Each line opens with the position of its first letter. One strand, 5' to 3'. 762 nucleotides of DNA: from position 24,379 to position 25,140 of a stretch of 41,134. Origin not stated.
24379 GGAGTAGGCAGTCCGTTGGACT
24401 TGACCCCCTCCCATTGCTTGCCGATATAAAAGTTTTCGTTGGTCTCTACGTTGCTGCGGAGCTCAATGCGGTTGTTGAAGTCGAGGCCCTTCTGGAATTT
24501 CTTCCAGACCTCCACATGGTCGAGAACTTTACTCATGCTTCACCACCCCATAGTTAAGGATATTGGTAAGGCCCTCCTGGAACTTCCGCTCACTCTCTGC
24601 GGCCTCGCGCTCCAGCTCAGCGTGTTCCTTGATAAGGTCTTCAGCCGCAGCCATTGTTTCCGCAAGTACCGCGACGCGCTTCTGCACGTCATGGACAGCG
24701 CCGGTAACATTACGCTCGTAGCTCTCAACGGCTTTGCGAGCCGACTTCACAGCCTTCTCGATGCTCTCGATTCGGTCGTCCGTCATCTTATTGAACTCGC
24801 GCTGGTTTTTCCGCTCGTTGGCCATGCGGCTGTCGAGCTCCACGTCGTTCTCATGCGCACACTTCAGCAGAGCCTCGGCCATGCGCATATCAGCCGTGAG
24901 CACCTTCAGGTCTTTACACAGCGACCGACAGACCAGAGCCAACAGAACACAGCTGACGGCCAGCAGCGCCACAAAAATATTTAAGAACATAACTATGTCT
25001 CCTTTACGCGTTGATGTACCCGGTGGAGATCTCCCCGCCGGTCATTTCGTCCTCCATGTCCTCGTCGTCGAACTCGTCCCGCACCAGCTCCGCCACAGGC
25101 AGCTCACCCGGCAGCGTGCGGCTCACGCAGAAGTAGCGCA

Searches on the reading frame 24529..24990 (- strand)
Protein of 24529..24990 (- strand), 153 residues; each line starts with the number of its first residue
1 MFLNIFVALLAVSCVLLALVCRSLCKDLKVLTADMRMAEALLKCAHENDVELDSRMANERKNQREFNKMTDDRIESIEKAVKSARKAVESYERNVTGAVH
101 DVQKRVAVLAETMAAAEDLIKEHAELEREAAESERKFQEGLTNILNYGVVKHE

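Call 91: search_protein_families(library=pfam, proteins=[window:24529-24990:-], max_evalue=0.001)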
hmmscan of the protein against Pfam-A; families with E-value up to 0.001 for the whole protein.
window:24529-24990:- (153 aa): 1 family
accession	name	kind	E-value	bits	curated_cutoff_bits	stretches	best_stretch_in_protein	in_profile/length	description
PF07464.16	ApoLp-III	-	0.00015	22.4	36.3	1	65-145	26-100/146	Apolipophorin-III precursor (apoLp-III)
